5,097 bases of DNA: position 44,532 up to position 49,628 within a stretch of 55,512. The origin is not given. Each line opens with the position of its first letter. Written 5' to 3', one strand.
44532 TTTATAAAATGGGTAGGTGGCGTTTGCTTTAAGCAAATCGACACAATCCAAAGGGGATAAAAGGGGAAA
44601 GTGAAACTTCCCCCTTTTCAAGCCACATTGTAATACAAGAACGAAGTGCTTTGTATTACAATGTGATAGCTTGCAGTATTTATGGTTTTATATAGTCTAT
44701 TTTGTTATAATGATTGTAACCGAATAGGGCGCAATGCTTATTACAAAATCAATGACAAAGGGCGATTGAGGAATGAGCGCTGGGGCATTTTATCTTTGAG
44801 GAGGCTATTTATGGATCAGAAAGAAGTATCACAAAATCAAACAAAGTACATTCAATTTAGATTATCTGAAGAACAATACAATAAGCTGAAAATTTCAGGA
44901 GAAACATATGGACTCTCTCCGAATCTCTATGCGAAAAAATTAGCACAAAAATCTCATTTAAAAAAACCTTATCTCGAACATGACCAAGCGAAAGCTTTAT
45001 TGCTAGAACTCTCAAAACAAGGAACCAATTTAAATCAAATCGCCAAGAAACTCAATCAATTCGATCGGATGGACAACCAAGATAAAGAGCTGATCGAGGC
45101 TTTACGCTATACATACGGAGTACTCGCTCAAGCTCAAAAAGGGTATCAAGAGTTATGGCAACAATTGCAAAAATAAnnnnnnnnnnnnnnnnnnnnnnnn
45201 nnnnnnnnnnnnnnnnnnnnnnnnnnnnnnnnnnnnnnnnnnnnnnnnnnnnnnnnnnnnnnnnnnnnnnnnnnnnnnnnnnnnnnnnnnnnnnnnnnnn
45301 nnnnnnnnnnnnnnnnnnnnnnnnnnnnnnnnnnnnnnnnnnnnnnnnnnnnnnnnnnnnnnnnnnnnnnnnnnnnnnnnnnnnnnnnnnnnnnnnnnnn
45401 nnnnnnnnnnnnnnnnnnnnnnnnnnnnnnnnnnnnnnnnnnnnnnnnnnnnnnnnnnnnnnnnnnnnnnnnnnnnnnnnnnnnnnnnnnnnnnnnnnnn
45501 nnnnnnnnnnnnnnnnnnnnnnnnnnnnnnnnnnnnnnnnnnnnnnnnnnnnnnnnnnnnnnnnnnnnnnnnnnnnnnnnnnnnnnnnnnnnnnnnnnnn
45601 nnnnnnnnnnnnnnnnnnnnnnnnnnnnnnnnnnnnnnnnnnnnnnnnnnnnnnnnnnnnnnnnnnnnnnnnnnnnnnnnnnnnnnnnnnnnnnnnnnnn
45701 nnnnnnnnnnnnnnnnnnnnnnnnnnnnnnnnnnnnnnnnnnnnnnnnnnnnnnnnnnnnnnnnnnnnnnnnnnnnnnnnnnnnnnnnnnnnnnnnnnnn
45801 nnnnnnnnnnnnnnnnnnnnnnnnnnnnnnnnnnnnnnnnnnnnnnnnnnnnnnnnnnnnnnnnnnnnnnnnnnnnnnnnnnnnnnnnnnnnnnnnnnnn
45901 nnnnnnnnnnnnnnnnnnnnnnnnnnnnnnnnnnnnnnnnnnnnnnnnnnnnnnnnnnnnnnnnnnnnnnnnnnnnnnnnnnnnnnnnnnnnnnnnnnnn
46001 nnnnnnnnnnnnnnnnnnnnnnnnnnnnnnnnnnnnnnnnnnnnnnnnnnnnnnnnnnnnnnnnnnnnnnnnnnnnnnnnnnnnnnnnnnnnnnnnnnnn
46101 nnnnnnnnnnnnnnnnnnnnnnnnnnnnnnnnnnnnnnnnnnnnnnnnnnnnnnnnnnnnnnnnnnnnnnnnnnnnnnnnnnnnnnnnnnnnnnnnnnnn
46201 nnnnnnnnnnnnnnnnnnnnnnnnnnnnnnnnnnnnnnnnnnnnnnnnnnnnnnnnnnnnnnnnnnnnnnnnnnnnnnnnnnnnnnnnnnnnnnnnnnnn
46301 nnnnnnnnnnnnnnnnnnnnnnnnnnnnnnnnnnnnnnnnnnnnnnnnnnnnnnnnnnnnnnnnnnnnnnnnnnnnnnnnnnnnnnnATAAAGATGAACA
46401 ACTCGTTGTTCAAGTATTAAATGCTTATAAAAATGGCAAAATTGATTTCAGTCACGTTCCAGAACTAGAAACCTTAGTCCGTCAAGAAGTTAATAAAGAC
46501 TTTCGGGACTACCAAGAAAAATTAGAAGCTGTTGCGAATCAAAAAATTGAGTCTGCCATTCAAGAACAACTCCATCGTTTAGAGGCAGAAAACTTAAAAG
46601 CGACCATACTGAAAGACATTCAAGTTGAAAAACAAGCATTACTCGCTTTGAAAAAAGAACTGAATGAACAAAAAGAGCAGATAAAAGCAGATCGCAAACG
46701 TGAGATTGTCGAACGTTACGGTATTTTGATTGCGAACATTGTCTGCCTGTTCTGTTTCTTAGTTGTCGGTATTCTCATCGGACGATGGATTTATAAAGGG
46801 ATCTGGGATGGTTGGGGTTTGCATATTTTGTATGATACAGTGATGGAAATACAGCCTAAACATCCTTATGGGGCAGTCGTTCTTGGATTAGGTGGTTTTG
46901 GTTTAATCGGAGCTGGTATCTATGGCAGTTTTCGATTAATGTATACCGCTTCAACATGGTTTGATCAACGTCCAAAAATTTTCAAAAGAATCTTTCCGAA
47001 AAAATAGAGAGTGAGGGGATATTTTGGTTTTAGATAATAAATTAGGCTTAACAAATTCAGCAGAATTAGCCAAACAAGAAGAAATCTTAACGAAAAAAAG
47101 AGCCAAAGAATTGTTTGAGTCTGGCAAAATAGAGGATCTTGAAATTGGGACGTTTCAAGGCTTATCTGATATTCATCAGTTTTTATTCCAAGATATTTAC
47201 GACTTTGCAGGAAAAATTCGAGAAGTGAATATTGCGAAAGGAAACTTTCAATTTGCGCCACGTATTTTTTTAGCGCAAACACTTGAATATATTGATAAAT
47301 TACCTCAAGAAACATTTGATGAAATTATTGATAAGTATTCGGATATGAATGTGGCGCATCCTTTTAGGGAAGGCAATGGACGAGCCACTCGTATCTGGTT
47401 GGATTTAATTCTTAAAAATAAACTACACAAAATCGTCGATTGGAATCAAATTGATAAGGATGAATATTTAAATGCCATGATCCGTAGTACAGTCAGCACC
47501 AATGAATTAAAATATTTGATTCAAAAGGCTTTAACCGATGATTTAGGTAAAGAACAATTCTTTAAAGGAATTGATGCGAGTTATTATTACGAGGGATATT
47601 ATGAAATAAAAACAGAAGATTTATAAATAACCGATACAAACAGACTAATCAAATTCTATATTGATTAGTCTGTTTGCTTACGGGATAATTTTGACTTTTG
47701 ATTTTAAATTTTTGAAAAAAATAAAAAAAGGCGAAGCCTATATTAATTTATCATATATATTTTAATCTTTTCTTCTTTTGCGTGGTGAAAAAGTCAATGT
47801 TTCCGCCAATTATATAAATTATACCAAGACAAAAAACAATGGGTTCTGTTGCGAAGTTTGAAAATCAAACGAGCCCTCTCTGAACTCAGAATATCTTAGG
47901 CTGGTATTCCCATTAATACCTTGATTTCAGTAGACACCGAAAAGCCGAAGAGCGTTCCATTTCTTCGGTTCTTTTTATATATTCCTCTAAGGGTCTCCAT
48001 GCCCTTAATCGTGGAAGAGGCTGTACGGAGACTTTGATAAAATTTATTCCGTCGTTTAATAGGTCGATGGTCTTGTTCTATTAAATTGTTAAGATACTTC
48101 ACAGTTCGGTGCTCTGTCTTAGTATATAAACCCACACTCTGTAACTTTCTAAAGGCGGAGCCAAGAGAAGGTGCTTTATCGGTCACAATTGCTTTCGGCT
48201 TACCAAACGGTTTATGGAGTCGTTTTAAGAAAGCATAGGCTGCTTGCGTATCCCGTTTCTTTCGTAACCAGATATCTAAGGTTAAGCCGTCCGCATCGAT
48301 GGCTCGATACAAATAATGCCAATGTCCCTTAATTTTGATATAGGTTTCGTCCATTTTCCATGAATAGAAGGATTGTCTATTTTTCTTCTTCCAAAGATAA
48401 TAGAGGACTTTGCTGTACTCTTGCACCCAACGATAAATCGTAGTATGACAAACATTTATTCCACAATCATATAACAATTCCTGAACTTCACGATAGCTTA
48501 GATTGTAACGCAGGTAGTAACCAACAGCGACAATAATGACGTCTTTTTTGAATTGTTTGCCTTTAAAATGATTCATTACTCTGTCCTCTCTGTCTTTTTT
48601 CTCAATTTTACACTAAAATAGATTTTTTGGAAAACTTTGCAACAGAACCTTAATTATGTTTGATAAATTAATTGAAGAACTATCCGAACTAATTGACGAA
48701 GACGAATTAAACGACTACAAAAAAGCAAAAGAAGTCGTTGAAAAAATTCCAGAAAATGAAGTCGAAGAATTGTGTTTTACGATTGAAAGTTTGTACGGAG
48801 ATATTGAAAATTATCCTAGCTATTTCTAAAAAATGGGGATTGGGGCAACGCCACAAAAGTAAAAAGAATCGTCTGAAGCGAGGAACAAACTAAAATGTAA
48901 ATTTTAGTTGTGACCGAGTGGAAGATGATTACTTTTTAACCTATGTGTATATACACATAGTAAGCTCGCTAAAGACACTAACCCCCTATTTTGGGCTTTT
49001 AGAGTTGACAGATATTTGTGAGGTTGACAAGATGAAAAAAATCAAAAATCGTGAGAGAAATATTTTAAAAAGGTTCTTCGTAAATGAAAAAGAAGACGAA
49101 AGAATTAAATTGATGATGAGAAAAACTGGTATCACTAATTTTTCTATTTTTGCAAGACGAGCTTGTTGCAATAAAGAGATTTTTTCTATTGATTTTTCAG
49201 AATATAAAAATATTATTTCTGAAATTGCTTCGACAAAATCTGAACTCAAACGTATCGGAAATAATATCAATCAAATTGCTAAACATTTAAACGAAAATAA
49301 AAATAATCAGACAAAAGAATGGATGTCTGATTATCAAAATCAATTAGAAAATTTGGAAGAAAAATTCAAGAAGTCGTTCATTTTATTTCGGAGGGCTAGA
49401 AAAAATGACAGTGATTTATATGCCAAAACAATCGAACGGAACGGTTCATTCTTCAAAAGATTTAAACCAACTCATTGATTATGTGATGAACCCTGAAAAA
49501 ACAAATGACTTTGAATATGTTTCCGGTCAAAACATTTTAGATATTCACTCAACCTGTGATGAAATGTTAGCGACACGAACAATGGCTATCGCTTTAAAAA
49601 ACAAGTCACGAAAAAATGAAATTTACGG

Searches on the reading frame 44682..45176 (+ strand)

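Call 31: search_protein_families(library=pfam, proteins=[window:44682-45176:+], max_evalue=0.00001)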
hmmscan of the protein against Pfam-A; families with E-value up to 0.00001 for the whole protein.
window:44682-45176:+ (164 aa): 2 families
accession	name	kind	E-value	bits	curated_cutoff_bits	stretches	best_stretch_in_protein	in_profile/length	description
PF21983.2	NikA-like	-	4.4e-08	33.6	27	1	52-123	2-71/72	Mobilization protein NikA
PF05713.17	MobC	-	1.5e-06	29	23.2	0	109-130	3-20/45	Bacterial mobilisation protein (MobC)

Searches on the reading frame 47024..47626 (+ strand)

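Call 31: search_protein_families(library=pfam, proteins=[window:47024-47626:+], max_evalue=0.00001)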
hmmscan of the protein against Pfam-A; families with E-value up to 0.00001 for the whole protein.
window:47024-47626:+ (200 aa): 1 family
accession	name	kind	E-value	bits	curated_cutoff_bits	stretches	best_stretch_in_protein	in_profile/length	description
PF02661.23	Fic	-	1.4e-12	48.7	24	1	46-130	6-93/93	Fic/DOC family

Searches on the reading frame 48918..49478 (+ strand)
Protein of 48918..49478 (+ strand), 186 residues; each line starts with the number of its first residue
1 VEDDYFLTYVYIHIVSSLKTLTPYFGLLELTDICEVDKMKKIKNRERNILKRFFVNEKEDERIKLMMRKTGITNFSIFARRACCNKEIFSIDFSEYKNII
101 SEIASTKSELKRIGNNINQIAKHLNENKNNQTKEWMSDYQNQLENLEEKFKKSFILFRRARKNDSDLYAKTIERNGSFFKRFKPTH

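Call 32: search_protein_families(library=pfam, proteins=[window:48918-49478:+], max_evalue=0.00001)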
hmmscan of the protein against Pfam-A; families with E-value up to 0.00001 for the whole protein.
window:48918-49478:+ (186 aa): 2 families
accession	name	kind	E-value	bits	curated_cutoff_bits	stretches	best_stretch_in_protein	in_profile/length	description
PF21983.2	NikA-like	-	1.6e-09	38.2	27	1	45-122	1-70/72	Mobilization protein NikA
PF05713.17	MobC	-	9.9e-08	32.8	23.2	1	109-131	3-26/45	Bacterial mobilisation protein (MobC)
